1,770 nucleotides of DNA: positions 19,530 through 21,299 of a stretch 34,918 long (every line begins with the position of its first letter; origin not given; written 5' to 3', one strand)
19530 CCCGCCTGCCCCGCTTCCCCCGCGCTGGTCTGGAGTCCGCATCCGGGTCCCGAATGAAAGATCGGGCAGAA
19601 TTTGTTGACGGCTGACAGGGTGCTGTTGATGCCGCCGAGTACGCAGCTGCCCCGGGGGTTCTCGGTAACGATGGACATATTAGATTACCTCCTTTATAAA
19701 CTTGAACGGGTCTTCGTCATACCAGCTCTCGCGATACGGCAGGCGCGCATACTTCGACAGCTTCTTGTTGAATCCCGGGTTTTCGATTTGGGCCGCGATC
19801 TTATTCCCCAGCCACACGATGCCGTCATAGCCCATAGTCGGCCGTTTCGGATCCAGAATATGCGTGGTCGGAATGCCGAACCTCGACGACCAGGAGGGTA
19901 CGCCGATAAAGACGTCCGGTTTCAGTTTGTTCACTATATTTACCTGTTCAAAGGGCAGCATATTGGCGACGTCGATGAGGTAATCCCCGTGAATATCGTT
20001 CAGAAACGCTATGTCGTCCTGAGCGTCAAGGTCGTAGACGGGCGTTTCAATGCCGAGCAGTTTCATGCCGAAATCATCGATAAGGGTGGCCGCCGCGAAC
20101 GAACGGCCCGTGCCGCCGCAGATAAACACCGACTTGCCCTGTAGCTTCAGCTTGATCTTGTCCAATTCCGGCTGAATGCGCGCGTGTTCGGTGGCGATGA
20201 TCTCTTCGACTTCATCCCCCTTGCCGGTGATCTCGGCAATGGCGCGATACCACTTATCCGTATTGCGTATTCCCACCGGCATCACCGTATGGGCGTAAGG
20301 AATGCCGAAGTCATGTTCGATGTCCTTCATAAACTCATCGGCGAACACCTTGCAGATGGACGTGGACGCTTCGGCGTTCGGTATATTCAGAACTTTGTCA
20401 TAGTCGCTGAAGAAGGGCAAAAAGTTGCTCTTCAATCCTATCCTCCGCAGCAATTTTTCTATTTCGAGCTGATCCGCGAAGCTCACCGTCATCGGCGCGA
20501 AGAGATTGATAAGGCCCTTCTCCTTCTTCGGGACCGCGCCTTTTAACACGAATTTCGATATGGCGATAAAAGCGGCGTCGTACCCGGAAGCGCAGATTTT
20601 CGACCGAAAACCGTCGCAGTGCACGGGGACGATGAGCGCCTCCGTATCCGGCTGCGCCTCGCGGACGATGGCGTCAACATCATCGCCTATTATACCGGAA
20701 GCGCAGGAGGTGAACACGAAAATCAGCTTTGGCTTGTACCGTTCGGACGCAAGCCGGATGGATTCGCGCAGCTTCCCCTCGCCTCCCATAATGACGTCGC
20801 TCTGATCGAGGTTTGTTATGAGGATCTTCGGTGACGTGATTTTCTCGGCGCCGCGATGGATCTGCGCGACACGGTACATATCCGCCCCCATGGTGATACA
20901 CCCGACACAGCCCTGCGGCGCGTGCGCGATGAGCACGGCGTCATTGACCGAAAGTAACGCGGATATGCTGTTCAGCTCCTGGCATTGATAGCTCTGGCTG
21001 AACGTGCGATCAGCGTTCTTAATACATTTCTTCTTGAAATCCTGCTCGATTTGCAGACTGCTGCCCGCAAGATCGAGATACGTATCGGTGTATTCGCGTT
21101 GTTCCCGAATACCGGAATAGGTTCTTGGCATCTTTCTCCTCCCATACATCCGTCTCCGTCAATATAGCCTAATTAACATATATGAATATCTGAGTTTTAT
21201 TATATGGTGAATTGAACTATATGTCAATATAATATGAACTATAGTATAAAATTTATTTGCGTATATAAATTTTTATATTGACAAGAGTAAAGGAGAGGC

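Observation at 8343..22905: Uncharacterised NifB-dependent nitrogenase-like (NFL) reductase supercluster wired to an amino-acid importer, a GNAT, a MATE exporter and YezD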

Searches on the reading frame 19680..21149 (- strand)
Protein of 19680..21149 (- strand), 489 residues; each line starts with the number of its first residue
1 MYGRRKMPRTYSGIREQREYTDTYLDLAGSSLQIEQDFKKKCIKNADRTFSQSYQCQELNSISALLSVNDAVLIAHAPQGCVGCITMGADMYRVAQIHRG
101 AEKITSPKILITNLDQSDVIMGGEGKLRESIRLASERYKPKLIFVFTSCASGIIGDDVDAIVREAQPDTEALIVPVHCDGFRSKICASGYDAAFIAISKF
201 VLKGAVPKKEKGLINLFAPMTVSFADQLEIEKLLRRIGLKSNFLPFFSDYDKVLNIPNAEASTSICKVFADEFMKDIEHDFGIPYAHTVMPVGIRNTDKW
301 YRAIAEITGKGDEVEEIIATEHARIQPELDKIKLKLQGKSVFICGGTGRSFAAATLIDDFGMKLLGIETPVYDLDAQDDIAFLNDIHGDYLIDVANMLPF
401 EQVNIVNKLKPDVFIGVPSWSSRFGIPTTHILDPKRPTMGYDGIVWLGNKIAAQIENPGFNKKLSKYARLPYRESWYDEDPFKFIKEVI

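Call 4: search_protein_families(library=pfam, proteins=[window:19680-21149:-])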
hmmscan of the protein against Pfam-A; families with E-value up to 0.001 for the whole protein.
window:19680-21149:- (489 aa): 1 family
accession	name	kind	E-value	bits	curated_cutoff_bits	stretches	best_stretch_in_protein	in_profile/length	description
PF00148.24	Oxidored_nitro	-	3.7e-76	257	28.6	1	56-455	1-398/399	Nitrogenase component 1 type Oxidoreductase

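Call 5: search_protein_families(library=ncbifam, proteins=[window:19680-21149:-], max_evalue=0.00001)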
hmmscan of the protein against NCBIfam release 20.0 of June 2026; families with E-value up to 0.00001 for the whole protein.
window:19680-21149:- (489 aa): 18 families
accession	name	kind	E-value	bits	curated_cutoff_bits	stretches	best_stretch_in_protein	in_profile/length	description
TIGR01283.1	nifE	equivalog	4.2e-49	167.4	505.1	1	44-460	33-450/459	nitrogenase iron-molybdenum cofactor biosynthesis protein NifE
TIGR01862.1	N2-ase-Ialpha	subfamily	3.7e-46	157.7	486.05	1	68-460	49-442/444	nitrogenase component I subunit alpha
TIGR01282.1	nifD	equivalog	3.7e-38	131.4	653.55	1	68-461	63-460/466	nitrogenase molybdenum-iron protein alpha chain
TIGR01284.1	alt_nitrog_alph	subfamily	1.3e-35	122.8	512.8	1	68-458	59-447/457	nitrogenase subunit alpha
NF011047.0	PRK14477.1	equivalog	4.1e-30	104.3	1229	1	35-459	16-442/917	bifunctional nitrogenase iron-molybdenum cofactor biosynthesis protein NifEN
TIGR01860.1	VNFD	equivalog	1.3e-26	93.3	823.1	1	68-458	61-449/461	nitrogenase vanadium-iron protein, alpha chain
TIGR01278.1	DPOR_BchB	equivalog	1.2e-23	83.8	490.35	1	73-428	28-381/512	ferredoxin:protochlorophyllide reductase (ATP-dependent) subunit B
TIGR02932.1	vnfK_nitrog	equivalog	1e-22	80.6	873.95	1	52-322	12-292/457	V-containing nitrogenase subunit beta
TIGR01861.1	ANFD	equivalog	1.7e-19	69.7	873.8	1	68-458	62-450/513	nitrogenase iron-iron protein, alpha chain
TIGR02931.1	anfK_nitrog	equivalog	5.9e-19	68.1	853.85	1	49-259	12-215/461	Fe-only nitrogenase subunit beta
NF002789.0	PRK02910.1-3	equivalog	3.6e-16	59.1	509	1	106-309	52-254/535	ferredoxin:protochlorophyllide reductase (ATP-dependent) subunit B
TIGR01286.1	nifK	equivalog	7e-16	57.8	427.3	1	37-258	50-264/516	nitrogenase molybdenum-iron protein subunit beta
TIGR03282.1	methan_mark_13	equivalog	2.2e-15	56.5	268.4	1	72-181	21-116/352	Ni-sirohydrochlorin a,c-diamide reductive cyclase catalytic subunit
TIGR01279.1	DPOR_bchN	equivalog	4.3e-15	55.5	419.95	1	107-415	51-348/407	ferredoxin:protochlorophyllide reductase (ATP-dependent) subunit N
NF002768.0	PRK02842.1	equivalog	6.8e-15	54.9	324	1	114-415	69-361/423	ferredoxin:protochlorophyllide reductase (ATP-dependent) subunit N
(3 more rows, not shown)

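Call 8: search_solved_structures(query=window:19680-21149:-, max_evalue=0.00001)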
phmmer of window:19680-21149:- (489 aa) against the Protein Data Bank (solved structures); distinct sequences matched with E-value up to 0.00001: 63 (the best 60 are shown).
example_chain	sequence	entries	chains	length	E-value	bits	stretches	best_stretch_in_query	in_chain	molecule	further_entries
9d9u_A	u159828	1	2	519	1.4e-64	221.7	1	48-486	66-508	Nitrogenase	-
9fmg_A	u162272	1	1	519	1.4e-64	221.7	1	48-486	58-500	Nitrogenase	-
9p1x_A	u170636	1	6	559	5.2e-34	120.9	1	68-365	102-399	Nitrogenase protein alpha chain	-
4wes_A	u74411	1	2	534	2.2e-29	105.7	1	68-365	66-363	Nitrogenase molybdenum-iron protein alpha chain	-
1mio_A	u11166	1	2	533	2.2e-29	105.7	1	68-365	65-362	NITROGENASE MOLYBDENUM IRON PROTEIN (ALPHA CHAIN)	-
4wn9_A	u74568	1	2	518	2.3e-29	105.6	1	68-365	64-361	Nitrogenase molybdenum-iron protein alpha chain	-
5vpw_A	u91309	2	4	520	2.3e-29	105.6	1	68-365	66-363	Nitrogenase molybdenum-iron protein alpha chain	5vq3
9spz_B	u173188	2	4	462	1.2e-22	83.4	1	49-242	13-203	Nitrogenase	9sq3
9i0g_A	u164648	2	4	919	5.5e-22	81.3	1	56-459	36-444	Nitrogenase iron-molybdenum cofactor biosynthesis protein NifE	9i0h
9ian_A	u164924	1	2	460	5.6e-22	81.2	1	63-458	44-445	Nitrogenase iron-molybdenum cofactor biosynthesis protein NifE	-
9iao_A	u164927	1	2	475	6.2e-22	81.1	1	63-458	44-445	Nitrogenase iron-molybdenum cofactor biosynthesis protein NifE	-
9onj_A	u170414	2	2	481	6.4e-22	81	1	63-458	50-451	Nitrogenase iron-molybdenum cofactor biosynthesis protein NifE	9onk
3pdi_A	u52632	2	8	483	6.5e-22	81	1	63-458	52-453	Nitrogenase MoFe cofactor biosynthesis protein NifE | Nitrogenase iron-molybdenum cofactor biosynthesis protein NifE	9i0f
5n6y_A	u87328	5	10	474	8.6e-22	80.6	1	69-458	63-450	Nitrogenase vanadium-iron protein alpha chain | Nitrogenase protein alpha chain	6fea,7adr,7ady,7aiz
9hbc_A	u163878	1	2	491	4e-20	75.1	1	56-463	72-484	MoFe nitrogenase subunit D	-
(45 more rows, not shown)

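Call 16: search_solved_structures(query=window:19680-21149:-, max_evalue=1e-50, show_alignments=2)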
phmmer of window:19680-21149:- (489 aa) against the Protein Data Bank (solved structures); distinct sequences matched with E-value up to 1e-50: 2.
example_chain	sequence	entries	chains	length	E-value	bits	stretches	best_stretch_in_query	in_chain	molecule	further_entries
9d9u_A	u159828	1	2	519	1.4e-64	221.7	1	48-486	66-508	Nitrogenase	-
9fmg_A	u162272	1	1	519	1.4e-64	221.7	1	48-486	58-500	Nitrogenase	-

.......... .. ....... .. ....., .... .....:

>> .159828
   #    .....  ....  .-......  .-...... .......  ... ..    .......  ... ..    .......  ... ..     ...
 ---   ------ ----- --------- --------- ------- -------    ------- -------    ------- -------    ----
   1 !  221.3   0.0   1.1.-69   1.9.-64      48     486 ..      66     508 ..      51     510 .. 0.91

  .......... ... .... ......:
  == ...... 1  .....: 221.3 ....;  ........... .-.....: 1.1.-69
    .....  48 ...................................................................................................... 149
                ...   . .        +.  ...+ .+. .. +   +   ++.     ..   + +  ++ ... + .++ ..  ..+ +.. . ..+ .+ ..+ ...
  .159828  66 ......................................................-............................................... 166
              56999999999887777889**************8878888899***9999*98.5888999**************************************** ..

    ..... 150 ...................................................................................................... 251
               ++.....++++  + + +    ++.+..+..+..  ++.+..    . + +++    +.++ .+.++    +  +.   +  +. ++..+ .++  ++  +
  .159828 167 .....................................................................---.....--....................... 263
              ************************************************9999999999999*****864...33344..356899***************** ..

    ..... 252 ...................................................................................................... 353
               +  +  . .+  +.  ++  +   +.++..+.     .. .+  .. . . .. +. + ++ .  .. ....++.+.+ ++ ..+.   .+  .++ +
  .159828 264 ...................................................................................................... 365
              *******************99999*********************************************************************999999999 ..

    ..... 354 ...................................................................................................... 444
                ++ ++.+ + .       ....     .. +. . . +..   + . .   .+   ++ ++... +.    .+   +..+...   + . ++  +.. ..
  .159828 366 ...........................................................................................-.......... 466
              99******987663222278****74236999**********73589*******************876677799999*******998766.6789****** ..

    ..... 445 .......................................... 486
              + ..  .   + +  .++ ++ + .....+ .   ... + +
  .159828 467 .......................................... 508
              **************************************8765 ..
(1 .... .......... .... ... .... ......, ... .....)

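Call 23: find_homologous_proteins(query=window:19680-21149:-, max_evalue=1e-20)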
Query window:19680-21149:- (489 aa): 610 proteins with E <= 1e-20 among 7787 candidates; the best 120 are listed.
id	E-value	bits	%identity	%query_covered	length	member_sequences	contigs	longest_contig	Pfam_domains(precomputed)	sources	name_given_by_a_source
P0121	0.0e+0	1103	100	99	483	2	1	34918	PF00148.25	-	-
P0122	3.6e-267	905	79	98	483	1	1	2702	PF00148.25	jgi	jgi:nitrogenase molybdenum-iron protein alpha chain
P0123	3.1e-232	790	68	98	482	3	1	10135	PF00148.25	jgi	jgi:nitrogenase molybdenum-iron protein alpha chain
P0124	9.6e-232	788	68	98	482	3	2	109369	PF00148.25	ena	-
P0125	1.2e-231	788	68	98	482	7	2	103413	PF00148.25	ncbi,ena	-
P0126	6.4e-231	785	68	98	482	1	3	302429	PF00148.25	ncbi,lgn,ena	-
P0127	1.5e-230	784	67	98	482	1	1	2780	PF00148.25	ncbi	-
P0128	1.3e-229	781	67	99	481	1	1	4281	PF00148.25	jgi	-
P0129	2.0e-229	780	68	98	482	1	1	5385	PF00148.25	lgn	-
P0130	3.6e-229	779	67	98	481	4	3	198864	PF00148.25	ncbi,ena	-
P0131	5.0e-229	779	67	98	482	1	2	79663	PF00148.25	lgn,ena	-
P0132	5.6e-229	779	67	98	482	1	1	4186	PF00148.25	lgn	-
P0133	1.5e-228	777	67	98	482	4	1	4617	PF00148.25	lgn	-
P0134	2.0e-228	777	67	98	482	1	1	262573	PF00148.25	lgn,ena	-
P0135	2.3e-228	777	67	98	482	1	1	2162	PF00148.25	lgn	-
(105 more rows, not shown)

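Call 24: find_related_loci(query=window:19680-21149:-, collection=genome_contigs, flank=10000)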
Query window:19680-21149:- (489 aa) in genome_contigs; peptide patterns used: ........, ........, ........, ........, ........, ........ (x = any residue, [..] = any of these).
182 stretches matched a pattern; 84 encode a relative of the query (tblastn E <= 1e-3); the best 80 are kept; 80 distinct loci.
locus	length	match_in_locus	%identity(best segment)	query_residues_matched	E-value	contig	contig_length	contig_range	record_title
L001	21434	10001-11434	68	7-486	0e+0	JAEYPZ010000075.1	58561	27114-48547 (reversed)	MAG: Bacillota bacterium isolate OH_CBB_215 k127_255847, whole genome shotgun sequence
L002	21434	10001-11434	68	7-486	0e+0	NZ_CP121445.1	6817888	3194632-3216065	Anaerocolumna sp. AGMB13025 chromosome, complete genome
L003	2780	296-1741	67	3-486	0e+0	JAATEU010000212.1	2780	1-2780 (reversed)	MAG: Clostridiales bacterium isolate bin_114 k141_8190533, whole genome shotgun sequence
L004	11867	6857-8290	68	7-486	0e+0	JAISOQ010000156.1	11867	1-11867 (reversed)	MAG: Treponema sp. isolate Iy174_bin49 k119_805575, whole genome shotgun sequence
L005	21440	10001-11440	65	5-486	0e+0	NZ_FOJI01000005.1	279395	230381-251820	[Clostridium] fimetarium strain DSM 9179, whole genome shotgun sequence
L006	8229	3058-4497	65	7-488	0e+0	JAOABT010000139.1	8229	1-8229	MAG: Clostridia bacterium isolate SKW185 k141_621805, whole genome shotgun sequence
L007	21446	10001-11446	65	3-486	0e+0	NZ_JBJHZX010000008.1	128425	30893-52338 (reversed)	Candidatus Clostridium eludens strain WILCCON 0269 NODE_8_length_128425_cov_142.128798, whole genome shotgun sequence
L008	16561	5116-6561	65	3-485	0e+0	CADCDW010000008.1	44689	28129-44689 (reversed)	MAG: uncultured Lachnospiraceae bacterium isolate RUG14549 genome assembly, contig: RUG14549_asm_8, whole genome shotgun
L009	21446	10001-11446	65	3-485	0e+0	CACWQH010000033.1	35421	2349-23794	MAG: uncultured Lachnospiraceae bacterium isolate RUG10816 genome assembly, contig: RUG10816_asm_33, whole genome shotgu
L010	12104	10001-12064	65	9-485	0e+0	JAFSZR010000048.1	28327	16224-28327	MAG: Lachnospiraceae bacterium isolate RGIG3620 Goat_Rumen.Co__c591833, whole genome shotgun sequence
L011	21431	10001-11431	65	7-485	0e+0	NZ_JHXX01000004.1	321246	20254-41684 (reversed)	Butyrivibrio sp. MC2021 T359DRAFT_scaffold00004.4_C, whole genome shotgun sequence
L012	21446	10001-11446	64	3-485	0e+0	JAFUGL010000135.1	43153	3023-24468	MAG: Lachnospiraceae bacterium isolate RGIG4472 Roe_deer_Omasum-5__c292343, whole genome shotgun sequence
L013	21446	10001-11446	64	3-485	0e+0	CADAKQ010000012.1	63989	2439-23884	MAG: uncultured Lachnospiraceae bacterium isolate RUG13380 genome assembly, contig: RUG13380_asm_12, whole genome shotgu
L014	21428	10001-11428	64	9-485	0e+0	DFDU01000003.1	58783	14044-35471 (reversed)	MAG TPA_asm: Lachnospiraceae bacterium UBA3820 UBA3820_contig_28364, whole genome shotgun sequence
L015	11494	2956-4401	64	3-486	0e+0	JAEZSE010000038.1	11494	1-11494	MAG: Bacillota bacterium isolate OH_PDB_219 k127_1000520, whole genome shotgun sequence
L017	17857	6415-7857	64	4-485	0e+0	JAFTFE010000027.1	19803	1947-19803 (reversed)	MAG: Lachnospiraceae bacterium isolate RGIG3763 Roe_deer_Abomasum-2__c27204, whole genome shotgun sequence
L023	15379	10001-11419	63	11-485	0e+0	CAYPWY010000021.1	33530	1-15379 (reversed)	MAG TPA_asm: uncultured Butyrivibrio sp. isolate SRP222994_co1_4 genome assembly, contig: NODE_2383_length_33530_cov_14.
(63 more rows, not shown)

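Call 34: find_encoding_contigs(protein=P0121, flank=10000, max_places=3)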
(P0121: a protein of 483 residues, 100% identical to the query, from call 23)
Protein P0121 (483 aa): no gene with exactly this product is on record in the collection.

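Call 35: find_encoding_contigs(protein=P0134, flank=10000, max_places=2)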
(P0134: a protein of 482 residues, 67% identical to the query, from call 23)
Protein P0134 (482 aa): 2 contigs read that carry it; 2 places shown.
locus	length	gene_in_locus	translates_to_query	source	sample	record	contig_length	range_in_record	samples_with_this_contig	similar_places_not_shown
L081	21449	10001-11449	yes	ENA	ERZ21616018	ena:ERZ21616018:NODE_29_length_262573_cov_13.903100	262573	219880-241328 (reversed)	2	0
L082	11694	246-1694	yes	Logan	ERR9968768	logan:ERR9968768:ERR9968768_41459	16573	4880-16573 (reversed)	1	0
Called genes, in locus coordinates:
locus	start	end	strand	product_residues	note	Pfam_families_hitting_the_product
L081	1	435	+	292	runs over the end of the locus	PF00142:Fer4_NifH, PF01656:CbiA, PF02374:ArsA_ATPase (faint), PF10609:ParA (weak), PF13614:AAA_31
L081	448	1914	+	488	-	PF00148:Oxidored_nitro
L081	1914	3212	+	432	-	PF00148:Oxidored_nitro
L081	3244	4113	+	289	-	PF04055:Radical_SAM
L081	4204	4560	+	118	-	PF02579:Nitro_FeMo-Co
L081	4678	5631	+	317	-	-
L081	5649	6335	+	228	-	PF00528:BPD_transp_1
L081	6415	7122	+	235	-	PF00528:BPD_transp_1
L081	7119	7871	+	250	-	PF09818:ABC_ATPase (faint), PF02463:SMC_N (weak), PF00005:ABC_tran, PF13166:AAA_13 (faint), PF13304:AAA_21 (weak)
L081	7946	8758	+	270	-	PF00528:BPD_transp_1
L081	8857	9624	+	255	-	PF00005:ABC_tran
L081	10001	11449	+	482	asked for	PF00148:Oxidored_nitro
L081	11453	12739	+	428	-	PF00148:Oxidored_nitro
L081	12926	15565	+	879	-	PF01411:tRNA-synt_2c, PF07973:tRNA_SAD, PF02272:DHHA1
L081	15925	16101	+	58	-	PF01165:Ribosomal_S21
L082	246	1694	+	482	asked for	PF00148:Oxidored_nitro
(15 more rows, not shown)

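Call 38: search_dna_similar(query=window:19680-21149:-, collection=plasmids, mode=protein, max_rows=40, rows=spread)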
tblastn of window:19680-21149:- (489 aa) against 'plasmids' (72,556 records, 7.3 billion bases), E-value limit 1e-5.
Records with a match: 269; places in all: 878; records where one place covers at least 80% of the query: 204.
Best place of each record, by identity: <60% 269.
By first word of the organism name: Rhizobium 126; Sinorhizobium 76; Bradyrhizobium 10; Clostridium 9; Mesorhizobium 8; Paraburkholderia 6; Nostoc 5; Nitratidesulfovibrio 4; Neorhizobium 4; Cupriavidus 2; and 16 more.
By predicted mobility (MOB-suite, as given by PLSDB): conjugative 206; non-mobilizable 54; mobilizable 9.
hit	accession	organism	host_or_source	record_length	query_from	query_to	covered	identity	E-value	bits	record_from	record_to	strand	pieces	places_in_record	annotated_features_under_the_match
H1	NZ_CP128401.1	Candidatus Chlorohelix allophototropha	Single colony of Candidatus Chlorohelix ...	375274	14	487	97%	31.3%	2e-73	259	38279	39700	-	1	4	nitrogenase component 1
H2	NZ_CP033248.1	Clostridium butyricum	environment swab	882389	56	458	82%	27.1%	2e-24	115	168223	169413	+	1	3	nifE: nitrogenase iron-molybdenum cofactor biosynthesis protein NifE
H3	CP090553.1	Rhizobium leguminosarum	Trifolium pratense,Cell culture,Plant ...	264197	1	458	92%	23.3%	2e-6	79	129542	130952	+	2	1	none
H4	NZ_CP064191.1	Rhizobium sp. 007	Onobrychis viciifolia,cell culture,root ...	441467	65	458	81%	26.1%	7e-22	107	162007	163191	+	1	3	nifE: nitrogenase iron-molybdenum cofactor biosynthesis protein NifE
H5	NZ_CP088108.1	Rhizobium ruizarguesonis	cell culture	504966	38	458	86%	24.4%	1e-13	82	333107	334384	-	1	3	nifE: nitrogenase iron-molybdenum cofactor biosynthesis protein NifE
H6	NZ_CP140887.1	Sinorhizobium medicae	Medicago lupulina,whole organism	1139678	4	458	93%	22.5%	8e-12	100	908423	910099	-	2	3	none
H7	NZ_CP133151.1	Sinorhizobium chiapasense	Acaciella angustissima,cell culture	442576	65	458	81%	25.7%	6e-19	98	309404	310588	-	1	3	nifE: nitrogenase iron-molybdenum cofactor biosynthesis protein NifE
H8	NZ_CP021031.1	Rhizobium sp. NXC14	Phaseolus vulgaris,cell culture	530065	65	458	81%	25.5%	4e-21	104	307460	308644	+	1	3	nifE: nitrogenase iron-molybdenum cofactor biosynthesis protein NifE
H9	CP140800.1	Rhizobium beringeri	Trifolium pratense,whole organism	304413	40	458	86%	23.9%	3e-17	93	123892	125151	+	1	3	nifE: nitrogenase iron-molybdenum cofactor biosynthesis protein NifE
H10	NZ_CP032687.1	Rhizobium sp. CCGE531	Phaseolus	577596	65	458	81%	25.4%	2e-18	97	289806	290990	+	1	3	nifE: nitrogenase iron-molybdenum cofactor biosynthesis protein NifE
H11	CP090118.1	Rhizobium leguminosarum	Trifolium ambiguum,Cell culture,Plant ...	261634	38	458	86%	23.6%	2e-13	81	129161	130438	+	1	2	nifE: nitrogenase iron-molybdenum cofactor biosynthesis protein NifE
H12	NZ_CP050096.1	Rhizobium leguminosarum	Trifolium pratense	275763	40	458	86%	23.7%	4e-16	89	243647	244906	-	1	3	nifE: nitrogenase iron-molybdenum cofactor biosynthesis protein NifE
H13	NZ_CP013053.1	Sinorhizobium americanum CCGM7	Phaseolus vulgaris,root nodules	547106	65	458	81%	25.2%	2e-18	96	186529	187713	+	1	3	nifE: nitrogenase iron-molybdenum cofactor biosynthesis protein NifE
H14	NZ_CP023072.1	Sinorhizobium fredii CCBAU 83666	G.max,nodule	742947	65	462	81%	24.8%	1e-21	106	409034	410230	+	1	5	nifE: nitrogenase iron-molybdenum cofactor biosynthesis protein NifE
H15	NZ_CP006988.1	Rhizobium etli bv. mimosae str. IE4771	Phaseolus vulgaris,whole organism,nodule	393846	65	458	81%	25.0%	2e-17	93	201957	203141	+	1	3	nifE: nitrogenase iron-molybdenum cofactor biosynthesis protein NifE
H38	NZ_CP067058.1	Rahnella aceris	-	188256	68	462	81%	22.7%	2e-14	84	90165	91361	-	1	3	nifD: nitrogenase molybdenum-iron protein alpha chain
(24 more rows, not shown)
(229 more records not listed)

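Call 39: get_annotated_region(hit=H38, flank=9000)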
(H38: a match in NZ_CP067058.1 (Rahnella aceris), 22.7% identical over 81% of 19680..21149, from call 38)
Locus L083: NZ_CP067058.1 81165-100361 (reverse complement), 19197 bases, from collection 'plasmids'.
description: Rahnella aceris strain ZF458 plasmid pPlas1, complete sequence
organism: Rahnella aceris (NCBI taxid 2703885)
taxonomy: Bacteria; Pseudomonadota; Gammaproteobacteria; Enterobacterales; Yersiniaceae; Rahnella; Rahnella aceris
host: -; source: -; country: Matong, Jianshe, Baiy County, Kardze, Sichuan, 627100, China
typing (MOB-suite, as given by PLSDB): conjugative; replicon rep_cluster_865; relaxase MOBF; mating-pair formation MPF_F
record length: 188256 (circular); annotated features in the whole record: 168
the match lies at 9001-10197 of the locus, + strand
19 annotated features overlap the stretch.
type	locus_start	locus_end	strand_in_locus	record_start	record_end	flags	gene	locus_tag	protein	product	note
CDS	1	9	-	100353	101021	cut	-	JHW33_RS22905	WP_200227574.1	class I SAM-dependent methyltransferase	-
CDS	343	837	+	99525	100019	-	-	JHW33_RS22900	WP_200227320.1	DUF523 domain-containing protein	-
CDS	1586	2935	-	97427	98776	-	-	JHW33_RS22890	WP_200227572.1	hypothetical protein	-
CDS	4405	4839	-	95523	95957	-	uspF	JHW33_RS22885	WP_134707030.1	universal stress protein UspF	-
CDS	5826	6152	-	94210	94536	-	-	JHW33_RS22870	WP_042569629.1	helix-turn-helix domain-containing protein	-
CDS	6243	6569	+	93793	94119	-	-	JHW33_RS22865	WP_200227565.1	nuclear transport factor 2 family protein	-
CDS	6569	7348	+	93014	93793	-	-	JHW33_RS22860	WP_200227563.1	SDR family oxidoreductase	-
CDS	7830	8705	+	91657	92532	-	nifH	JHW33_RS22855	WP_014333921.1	nitrogenase iron protein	GO:0009399 - nitrogen fixation [Evidence IEA]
CDS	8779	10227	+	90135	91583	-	nifD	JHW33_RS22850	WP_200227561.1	nitrogenase molybdenum-iron protein alpha chain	GO:0009399 - nitrogen fixation [Evidence IEA]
CDS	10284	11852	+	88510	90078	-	nifK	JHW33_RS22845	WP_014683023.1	nitrogenase molybdenum-iron protein subunit beta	GO:0009399 - nitrogen fixation [Evidence IEA]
CDS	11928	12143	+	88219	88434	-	nifT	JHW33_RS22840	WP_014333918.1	putative nitrogen fixation protein NifT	GO:0009399 - nitrogen fixation [Evidence IEA]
CDS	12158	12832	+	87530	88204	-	-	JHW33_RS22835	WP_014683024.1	NifB/NifX family molybdenum-iron cluster-binding protein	-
CDS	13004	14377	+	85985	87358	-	nifE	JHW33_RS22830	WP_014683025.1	nitrogenase iron-molybdenum cofactor biosynthesis protein NifE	GO:0009399 - nitrogen fixation [Evidence IEA]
CDS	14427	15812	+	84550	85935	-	nifN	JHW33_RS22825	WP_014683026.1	nitrogenase iron-molybdenum cofactor biosynthesis protein NifN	GO:0009399 - nitrogen fixation [Evidence IEA]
CDS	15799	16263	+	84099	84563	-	-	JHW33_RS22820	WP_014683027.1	NifB/NifX family molybdenum-iron cluster-binding protein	-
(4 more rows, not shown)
